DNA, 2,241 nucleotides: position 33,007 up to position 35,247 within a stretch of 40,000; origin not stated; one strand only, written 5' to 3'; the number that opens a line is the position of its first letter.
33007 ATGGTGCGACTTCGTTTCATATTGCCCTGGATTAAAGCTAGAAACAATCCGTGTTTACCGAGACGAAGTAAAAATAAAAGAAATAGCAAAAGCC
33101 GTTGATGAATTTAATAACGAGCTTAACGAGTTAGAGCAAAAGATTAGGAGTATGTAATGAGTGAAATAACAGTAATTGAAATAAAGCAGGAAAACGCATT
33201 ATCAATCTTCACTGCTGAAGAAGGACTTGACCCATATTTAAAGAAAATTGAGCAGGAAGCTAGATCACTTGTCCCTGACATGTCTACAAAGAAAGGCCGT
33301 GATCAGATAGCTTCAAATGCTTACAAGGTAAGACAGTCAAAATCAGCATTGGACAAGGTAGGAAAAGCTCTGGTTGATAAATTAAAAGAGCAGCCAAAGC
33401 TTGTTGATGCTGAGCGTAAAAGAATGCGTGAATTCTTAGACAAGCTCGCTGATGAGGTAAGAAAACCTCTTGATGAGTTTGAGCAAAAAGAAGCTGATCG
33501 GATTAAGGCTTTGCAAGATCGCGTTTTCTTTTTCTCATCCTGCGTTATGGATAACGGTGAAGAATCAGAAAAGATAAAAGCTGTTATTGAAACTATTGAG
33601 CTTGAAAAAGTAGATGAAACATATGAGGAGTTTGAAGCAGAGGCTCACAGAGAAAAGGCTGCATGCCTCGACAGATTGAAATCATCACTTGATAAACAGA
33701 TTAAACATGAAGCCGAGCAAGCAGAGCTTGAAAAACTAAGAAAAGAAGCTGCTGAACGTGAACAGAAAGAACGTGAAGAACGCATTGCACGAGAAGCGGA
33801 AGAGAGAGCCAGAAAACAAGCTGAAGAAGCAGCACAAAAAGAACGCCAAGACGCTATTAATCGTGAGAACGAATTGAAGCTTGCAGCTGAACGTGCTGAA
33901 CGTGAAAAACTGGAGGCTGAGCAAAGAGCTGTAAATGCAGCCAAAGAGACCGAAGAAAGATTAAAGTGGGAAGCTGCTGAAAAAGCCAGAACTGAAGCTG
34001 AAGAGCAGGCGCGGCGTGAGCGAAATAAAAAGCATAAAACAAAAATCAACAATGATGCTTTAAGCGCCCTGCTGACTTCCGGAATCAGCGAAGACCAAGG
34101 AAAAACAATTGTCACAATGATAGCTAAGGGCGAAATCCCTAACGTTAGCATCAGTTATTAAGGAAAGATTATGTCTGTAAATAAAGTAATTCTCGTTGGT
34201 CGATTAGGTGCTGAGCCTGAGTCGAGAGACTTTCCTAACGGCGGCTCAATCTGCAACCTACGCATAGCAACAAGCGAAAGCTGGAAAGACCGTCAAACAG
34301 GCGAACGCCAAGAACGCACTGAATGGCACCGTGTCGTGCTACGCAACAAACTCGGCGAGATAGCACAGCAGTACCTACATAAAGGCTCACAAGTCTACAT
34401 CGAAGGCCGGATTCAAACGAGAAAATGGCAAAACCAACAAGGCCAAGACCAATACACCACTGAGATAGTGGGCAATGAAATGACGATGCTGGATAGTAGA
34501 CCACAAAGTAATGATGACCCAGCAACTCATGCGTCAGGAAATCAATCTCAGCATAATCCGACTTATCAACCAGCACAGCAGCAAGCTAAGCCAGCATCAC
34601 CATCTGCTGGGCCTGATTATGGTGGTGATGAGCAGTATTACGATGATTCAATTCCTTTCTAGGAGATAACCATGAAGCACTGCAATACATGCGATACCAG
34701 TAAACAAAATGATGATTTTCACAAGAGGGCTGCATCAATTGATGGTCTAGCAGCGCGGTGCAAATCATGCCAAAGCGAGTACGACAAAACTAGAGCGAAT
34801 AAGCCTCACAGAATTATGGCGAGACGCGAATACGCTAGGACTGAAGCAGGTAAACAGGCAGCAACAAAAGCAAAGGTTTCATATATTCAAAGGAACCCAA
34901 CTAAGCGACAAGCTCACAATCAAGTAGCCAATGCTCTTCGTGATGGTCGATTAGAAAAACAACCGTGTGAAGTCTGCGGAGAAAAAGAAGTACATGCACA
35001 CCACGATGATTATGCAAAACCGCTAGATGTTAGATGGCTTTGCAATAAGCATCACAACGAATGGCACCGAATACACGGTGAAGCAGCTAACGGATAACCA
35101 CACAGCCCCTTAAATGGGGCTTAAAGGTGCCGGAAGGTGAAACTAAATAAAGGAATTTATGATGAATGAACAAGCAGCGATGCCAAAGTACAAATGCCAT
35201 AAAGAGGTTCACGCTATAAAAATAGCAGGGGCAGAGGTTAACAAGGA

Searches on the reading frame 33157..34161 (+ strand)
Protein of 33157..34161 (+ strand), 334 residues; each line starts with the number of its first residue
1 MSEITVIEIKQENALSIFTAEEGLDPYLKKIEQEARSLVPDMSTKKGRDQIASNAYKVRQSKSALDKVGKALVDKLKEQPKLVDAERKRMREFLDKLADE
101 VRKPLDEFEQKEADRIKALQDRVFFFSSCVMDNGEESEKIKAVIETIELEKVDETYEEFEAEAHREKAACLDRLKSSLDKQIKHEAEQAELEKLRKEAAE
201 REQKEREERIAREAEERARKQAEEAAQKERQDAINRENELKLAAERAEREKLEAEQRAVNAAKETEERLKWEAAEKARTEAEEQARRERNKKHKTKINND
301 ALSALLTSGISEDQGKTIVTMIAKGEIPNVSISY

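Call 10: search_protein_families(library=pfam, proteins=[window:33157-34161:+], max_evalue=0.01)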
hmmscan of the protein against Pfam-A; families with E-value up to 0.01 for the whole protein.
window:33157-34161:+ (334 aa): 0 families

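Call 11: search_protein_families(library=phrogs, proteins=[window:33157-34161:+], max_evalue=0.001)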
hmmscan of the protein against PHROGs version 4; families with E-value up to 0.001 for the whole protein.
window:33157-34161:+ (334 aa): 4 families
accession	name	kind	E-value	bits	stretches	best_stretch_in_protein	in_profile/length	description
phrog_1376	-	unknown function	2.2e-98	330.8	1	2-334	5-362/362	-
phrog_17211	-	unknown function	3.5e-28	99.1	1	1-113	1-114/116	-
phrog_21365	-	unknown function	8.1e-12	46.2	2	190-270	38-121/214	-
phrog_16469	-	unknown function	8.6e-08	33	1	25-294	40-328/392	-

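Call 46: find_related_loci(query=window:33157-34161:+, collection=viral_contigs, flank=8000)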
Query window:33157-34161:+ (334 aa) in viral_contigs; peptide patterns used: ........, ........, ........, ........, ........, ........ (x = any residue, [..] = any of these).
36 stretches matched a pattern; 13 encode a relative of the query (tblastn E <= 1e-3); 13 distinct loci.
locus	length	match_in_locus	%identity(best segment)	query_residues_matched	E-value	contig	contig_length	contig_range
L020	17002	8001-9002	84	1-334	2e-165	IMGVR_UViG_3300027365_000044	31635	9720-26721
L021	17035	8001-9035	61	2-334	3e-106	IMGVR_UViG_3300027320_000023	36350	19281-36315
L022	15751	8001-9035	61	2-334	7e-99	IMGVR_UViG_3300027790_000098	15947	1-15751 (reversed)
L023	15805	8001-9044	47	6-334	1e-82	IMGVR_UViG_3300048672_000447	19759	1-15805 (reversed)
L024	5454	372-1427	49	2-334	1e-81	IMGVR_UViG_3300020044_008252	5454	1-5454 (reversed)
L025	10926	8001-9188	44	2-334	1e-72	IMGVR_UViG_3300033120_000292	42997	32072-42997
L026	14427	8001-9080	46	1-334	3e-72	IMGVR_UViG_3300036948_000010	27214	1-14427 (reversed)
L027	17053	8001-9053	44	1-334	3e-69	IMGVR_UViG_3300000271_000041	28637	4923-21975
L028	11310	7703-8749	43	3-334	1e-64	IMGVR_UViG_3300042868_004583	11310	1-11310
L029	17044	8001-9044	48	6-334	2e-83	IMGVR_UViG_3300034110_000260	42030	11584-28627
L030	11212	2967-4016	42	1-334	3e-54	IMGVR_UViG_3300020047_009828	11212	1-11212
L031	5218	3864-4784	40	6-334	2e-53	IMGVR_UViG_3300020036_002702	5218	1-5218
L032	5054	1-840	46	73-334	3e-51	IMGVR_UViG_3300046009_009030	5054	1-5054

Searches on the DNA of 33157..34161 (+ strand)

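Call 89: search_rna_families(source=L020, start=15720, end=16060, threshold=evalue, max_evalue=5)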
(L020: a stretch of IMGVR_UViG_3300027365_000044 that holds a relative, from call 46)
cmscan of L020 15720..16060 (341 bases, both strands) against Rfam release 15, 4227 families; matches with E-value up to 5: 6.
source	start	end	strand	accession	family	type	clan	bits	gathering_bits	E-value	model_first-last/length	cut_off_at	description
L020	15758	15829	+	RF00853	mir-304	Gene; miRNA;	-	24.5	99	0.0058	1-88/88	no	mir-304 microRNA precursor family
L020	15760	15827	+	RF04204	mir-3473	Gene; miRNA;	-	19.7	71.8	0.12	1-78/78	no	mir-3473 microRNA precursor family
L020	15920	16026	-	RF03335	MIR2950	Gene; miRNA;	-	18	76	0.36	1-108/108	no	MIR2950 microRNA precursor family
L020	15890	15917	+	RF00522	PreQ1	Cis-reg; riboswitch;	-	16.4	39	0.66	6-37/45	no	PreQ1 (pre queuosine) riboswitch aptamer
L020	15761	15826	+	RF00654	mir-216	Gene; miRNA;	CL00094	15.8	53.5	3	1-77/77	no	mir-216 microRNA precursor family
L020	15895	15949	-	RF01895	mir-193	Gene; miRNA;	-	13.5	55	3.5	16-61/76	no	mir-193 microRNA precursor family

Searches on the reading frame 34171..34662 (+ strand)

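Call 10: search_protein_families(library=pfam, proteins=[window:34171-34662:+], max_evalue=0.01)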
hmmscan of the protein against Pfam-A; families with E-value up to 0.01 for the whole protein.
window:34171-34662:+ (163 aa): 1 family
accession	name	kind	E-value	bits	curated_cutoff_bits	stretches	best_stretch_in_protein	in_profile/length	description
PF00436.31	SSB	-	8.7e-38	129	26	1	3-107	1-104/104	Single-strand binding protein family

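Call 11: search_protein_families(library=phrogs, proteins=[window:34171-34662:+], max_evalue=0.001)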
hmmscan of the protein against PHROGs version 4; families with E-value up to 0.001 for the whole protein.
window:34171-34662:+ (163 aa): 4 families
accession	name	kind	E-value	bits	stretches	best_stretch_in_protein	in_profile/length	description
phrog_44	-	DNA, RNA and nucleotide metabolism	4.5e-53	181.8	1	1-163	85-228/271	single strand DNA binding protein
phrog_27667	-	DNA, RNA and nucleotide metabolism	2.3e-08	35.2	1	76-112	3-39/61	single strand DNA binding protein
phrog_25370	-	unknown function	0.00031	21.4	1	3-50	2-48/48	-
phrog_18154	-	DNA, RNA and nucleotide metabolism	0.00097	20.9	0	71-163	24-105/105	single strand DNA binding protein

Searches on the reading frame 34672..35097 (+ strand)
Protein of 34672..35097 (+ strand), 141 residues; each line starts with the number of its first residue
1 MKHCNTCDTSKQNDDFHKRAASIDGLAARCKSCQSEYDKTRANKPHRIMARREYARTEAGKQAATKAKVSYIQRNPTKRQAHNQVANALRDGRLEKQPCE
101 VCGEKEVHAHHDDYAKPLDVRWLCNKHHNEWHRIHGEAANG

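Call 10: search_protein_families(library=pfam, proteins=[window:34672-35097:+], max_evalue=0.01)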
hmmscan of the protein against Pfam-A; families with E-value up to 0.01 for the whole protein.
window:34672-35097:+ (141 aa): 0 families

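Call 11: search_protein_families(library=phrogs, proteins=[window:34672-35097:+], max_evalue=0.001)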
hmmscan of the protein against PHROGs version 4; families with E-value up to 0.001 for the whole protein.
window:34672-35097:+ (141 aa): 7 families
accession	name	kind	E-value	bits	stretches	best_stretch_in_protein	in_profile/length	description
phrog_2340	-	DNA, RNA and nucleotide metabolism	6.6e-42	144.5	1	1-139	8-167/171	endonuclease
phrog_11793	-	unknown function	4.9e-13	49.6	1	79-133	2-58/65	-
phrog_1035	-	DNA, RNA and nucleotide metabolism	3e-09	38.1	1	1-106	63-169/271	endonuclease VII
phrog_30859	-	unknown function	3.2e-07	32.1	1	2-84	3-89/117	-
phrog_2255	-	DNA, RNA and nucleotide metabolism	4.4e-07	30.6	1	1-111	53-129/211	HNH endonuclease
phrog_5558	-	moron, auxiliary metabolic gene and host takeover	6.7e-07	30.6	1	1-53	65-117/130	Lar-like restriction alleviation protein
phrog_2633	-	DNA, RNA and nucleotide metabolism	3.1e-05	25.2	1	1-106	13-92/142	endonuclease VII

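Call 47: find_related_loci(query=window:34672-35097:+, collection=viral_contigs, flank=6000)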
Query window:34672-35097:+ (141 aa) in viral_contigs; peptide patterns used: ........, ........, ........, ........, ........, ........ (x = any residue, [..] = any of these).
16 stretches matched a pattern; 4 encode a relative of the query (tblastn E <= 1e-3); 4 distinct loci.
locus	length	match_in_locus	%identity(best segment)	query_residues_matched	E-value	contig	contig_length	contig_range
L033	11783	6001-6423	90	1-141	2e-87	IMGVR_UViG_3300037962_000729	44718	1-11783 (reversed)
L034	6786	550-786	45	51-133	5e-19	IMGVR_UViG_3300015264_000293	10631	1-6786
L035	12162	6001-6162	57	80-133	5e-19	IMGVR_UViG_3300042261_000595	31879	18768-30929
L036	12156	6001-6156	58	85-133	8e-14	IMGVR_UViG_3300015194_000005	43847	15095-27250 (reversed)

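Call 57: find_homologous_proteins(query=window:34672-35097:+, max_evalue=1e-10)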
Query window:34672-35097:+ (141 aa): 157 proteins with E <= 1e-10 among 160 candidates; the best 120 are listed.
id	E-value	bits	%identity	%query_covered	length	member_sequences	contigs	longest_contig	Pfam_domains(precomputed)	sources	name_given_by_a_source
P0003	2.7e-91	321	100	100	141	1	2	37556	-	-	-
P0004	1.8e-82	292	90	100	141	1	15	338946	-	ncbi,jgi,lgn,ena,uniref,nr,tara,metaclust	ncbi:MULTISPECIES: hypothetical protein [unclassified Methylophaga]|jgi:ribosomal protein S27AE|unir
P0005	5.6e-69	249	77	100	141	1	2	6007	-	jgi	jgi:ribosomal protein S27AE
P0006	7.1e-64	232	71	100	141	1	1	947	-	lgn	-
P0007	2.8e-59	217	66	99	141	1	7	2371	-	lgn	-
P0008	3.2e-59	217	67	100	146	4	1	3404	-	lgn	-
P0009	1.4e-58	215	66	100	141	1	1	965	-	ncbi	-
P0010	1.6e-56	208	100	66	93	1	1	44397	-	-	-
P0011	2.9e-56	208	65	99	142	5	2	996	-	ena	-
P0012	2.7e-55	204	64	99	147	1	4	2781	-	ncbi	-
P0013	1.8e-54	202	62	100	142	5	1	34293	-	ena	-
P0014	3.9e-54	201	60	99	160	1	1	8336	-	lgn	-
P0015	6.8e-54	200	62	100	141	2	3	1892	-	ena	-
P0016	8.7e-54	199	64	99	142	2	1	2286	-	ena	-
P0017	9.4e-54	199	62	100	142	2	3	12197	-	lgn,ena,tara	tara:strand:+ start:2908 stop:3336 length:429 start_codon:yes stop_codon:yes gene_type:complete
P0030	2.1e-50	189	59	100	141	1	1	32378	-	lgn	-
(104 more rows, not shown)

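Call 58: find_encoding_contigs(protein=P0004, flank=3000, max_places=10)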
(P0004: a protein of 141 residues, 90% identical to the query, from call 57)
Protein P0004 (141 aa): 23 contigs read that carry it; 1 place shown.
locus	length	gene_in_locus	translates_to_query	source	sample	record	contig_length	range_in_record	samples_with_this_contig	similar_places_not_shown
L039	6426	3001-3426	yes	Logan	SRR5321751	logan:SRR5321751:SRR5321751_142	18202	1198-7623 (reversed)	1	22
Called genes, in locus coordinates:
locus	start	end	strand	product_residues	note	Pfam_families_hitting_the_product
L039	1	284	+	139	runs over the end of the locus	-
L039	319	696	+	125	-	-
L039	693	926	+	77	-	-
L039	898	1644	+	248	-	PF03837:RecT (faint)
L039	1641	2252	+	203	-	PF09588:YqaJ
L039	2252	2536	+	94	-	-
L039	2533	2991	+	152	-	PF00436:SSB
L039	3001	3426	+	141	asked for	-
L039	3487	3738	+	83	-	-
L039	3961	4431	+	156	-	PF08010:Phage_30_3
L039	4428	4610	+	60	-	-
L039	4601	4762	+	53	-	-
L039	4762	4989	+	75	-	-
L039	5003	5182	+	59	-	PF02599:CsrA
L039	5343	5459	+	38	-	-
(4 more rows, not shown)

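Call 59: find_encoding_contigs(protein=P0005, flank=3000, max_places=4)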
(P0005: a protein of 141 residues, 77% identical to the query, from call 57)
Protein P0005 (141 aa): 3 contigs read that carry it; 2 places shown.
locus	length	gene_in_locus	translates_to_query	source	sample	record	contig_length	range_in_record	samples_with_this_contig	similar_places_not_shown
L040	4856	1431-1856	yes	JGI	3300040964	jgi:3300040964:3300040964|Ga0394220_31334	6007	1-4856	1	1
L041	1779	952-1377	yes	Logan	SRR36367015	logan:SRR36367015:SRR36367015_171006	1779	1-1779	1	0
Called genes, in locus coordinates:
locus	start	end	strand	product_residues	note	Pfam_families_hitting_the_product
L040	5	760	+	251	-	-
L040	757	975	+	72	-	-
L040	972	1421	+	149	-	PF00436:SSB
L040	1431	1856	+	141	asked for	-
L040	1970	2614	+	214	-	PF00684:DnaJ_CXXCXGXG (faint)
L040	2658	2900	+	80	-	-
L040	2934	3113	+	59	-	PF02599:CsrA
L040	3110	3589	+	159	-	-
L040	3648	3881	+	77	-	-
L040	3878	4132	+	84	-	-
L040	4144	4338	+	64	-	-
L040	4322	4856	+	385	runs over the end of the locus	PF09003:Arm-DNA-bind_1, PF00589:Phage_integrase (weak)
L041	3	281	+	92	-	?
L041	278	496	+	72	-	-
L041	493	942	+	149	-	PF00436:SSB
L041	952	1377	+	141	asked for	-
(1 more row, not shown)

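Call 60: find_encoding_contigs(protein=P0013, flank=3000, max_places=4)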
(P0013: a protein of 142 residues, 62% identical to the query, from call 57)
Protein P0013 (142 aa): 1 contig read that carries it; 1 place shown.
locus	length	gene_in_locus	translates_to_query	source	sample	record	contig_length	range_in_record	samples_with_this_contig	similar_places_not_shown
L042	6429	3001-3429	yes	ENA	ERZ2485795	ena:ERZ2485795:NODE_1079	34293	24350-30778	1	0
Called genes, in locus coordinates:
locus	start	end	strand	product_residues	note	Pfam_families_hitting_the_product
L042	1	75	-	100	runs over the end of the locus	-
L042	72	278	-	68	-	-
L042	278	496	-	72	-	-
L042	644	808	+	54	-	-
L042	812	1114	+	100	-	-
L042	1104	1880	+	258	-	-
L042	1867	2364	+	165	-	PF05565:Sipho_Gp157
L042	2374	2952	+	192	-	PF00436:SSB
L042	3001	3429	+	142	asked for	-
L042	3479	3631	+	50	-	-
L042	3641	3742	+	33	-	-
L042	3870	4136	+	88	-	-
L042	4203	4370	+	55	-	-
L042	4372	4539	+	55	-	-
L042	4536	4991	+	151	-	PF00959:Phage_lysozyme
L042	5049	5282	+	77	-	-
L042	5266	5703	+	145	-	-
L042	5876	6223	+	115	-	PF01844:HNH, PF14279:HNH_5 (faint)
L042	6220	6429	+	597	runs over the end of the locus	-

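Call 61: find_encoding_contigs(protein=P0030, flank=3000, max_places=4)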
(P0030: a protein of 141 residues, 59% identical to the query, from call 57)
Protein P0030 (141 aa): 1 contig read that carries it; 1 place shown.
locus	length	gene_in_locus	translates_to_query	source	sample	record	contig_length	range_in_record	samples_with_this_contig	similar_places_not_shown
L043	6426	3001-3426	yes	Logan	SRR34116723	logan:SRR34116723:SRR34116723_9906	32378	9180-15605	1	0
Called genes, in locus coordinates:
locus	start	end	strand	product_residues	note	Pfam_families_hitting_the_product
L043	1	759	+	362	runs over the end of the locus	-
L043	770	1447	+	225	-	-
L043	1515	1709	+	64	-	-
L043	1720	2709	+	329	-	-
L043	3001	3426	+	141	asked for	-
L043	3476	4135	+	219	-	-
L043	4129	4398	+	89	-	-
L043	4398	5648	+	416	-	-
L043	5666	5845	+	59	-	-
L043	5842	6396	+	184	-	-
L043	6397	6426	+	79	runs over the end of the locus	-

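Call 66: find_encoding_contigs(protein=P0007, flank=2500, max_places=7)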
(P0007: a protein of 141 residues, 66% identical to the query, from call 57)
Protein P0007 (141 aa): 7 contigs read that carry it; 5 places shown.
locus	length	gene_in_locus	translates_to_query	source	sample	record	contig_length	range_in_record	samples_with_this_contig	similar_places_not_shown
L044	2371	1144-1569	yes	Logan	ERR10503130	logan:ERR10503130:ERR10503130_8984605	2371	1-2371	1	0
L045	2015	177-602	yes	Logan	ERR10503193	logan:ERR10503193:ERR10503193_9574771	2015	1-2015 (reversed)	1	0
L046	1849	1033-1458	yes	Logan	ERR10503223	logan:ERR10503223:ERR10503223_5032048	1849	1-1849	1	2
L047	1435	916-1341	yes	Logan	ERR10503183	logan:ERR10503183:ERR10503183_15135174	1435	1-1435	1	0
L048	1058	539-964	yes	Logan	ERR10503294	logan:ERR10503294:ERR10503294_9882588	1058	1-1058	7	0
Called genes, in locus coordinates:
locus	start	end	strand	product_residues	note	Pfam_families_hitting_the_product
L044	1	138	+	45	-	?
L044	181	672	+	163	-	PF01844:HNH (weak), PF14279:HNH_5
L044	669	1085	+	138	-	-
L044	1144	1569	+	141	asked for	-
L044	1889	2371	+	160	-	?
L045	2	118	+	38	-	?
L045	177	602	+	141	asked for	-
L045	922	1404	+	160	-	-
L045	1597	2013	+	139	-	?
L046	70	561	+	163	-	PF01844:HNH (weak), PF14279:HNH_5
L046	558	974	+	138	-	-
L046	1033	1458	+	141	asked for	-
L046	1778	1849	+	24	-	?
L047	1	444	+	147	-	?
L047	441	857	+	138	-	-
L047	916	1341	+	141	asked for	-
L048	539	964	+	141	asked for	-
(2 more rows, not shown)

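Call 67: find_encoding_contigs(protein=P0008, flank=2500, max_places=4)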
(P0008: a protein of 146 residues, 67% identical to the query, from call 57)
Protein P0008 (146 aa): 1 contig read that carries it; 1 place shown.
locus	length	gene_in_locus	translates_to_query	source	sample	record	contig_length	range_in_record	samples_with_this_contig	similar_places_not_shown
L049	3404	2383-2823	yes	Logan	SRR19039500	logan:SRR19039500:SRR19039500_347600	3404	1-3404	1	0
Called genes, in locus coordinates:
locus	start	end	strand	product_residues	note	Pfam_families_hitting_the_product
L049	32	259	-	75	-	-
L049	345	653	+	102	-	-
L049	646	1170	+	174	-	-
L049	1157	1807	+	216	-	PF09588:YqaJ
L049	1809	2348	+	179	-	PF00436:SSB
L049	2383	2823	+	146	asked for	-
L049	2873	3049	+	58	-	-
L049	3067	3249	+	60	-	-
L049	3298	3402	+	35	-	?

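Call 68: find_encoding_contigs(protein=P0012, flank=2500, max_places=4)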
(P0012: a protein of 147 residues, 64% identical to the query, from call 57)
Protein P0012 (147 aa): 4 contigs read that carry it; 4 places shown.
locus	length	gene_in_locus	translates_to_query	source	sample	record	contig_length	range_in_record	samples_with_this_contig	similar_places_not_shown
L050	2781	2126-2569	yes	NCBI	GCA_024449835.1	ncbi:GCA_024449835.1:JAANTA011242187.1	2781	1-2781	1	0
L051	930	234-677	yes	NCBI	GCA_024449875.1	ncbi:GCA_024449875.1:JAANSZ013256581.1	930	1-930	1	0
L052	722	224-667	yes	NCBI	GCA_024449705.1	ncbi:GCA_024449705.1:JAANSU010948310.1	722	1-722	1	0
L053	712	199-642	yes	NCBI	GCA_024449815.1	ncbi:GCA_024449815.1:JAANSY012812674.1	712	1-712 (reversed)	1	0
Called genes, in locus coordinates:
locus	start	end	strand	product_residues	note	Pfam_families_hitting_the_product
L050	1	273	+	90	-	?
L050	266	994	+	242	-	PF04404:ERF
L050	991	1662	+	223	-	PF09588:YqaJ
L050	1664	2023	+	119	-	-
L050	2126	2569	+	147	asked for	-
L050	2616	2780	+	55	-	?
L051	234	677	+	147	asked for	-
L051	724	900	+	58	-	-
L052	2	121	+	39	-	?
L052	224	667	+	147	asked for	-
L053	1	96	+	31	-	?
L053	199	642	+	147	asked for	-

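Call 94: find_encoding_contigs(protein=P0006, flank=1500, max_places=3)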
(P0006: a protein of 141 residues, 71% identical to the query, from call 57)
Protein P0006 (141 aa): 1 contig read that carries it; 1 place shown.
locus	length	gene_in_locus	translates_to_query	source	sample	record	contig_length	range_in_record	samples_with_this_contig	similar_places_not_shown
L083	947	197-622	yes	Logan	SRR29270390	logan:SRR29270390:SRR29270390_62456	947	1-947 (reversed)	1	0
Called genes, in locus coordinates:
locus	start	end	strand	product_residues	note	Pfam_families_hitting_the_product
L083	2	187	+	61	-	?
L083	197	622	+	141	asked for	-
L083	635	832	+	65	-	PF02599:CsrA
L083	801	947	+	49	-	?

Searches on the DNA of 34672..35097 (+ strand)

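Call 90: search_rna_families(source=L033, start=6730, end=6970, threshold=evalue, max_evalue=5)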
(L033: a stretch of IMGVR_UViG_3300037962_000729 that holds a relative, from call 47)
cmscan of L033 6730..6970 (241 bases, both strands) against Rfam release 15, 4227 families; matches with E-value up to 5: 4.
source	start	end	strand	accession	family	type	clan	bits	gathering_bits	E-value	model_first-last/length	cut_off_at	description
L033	6754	6817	-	RF00527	snoMe28S-G3255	Gene; snRNA; snoRNA; CD-box;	CL00066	20.7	44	2.8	1-84/84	no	Small nucleolar RNA Me28S-Gm3255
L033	6744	6833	+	RF04204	mir-3473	Gene; miRNA;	-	18.1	71.8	0.25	1-78/78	no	mir-3473 microRNA precursor family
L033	6742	6835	+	RF00704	MIR397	Gene; miRNA;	-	15.8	55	2.4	8-112/117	no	MIR397 microRNA precursor family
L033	6864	6931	-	RF00186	SNORD101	Gene; snRNA; snoRNA; CD-box;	CL00074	15.2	47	2.6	1-73/73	no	Small nucleolar RNA SNORD101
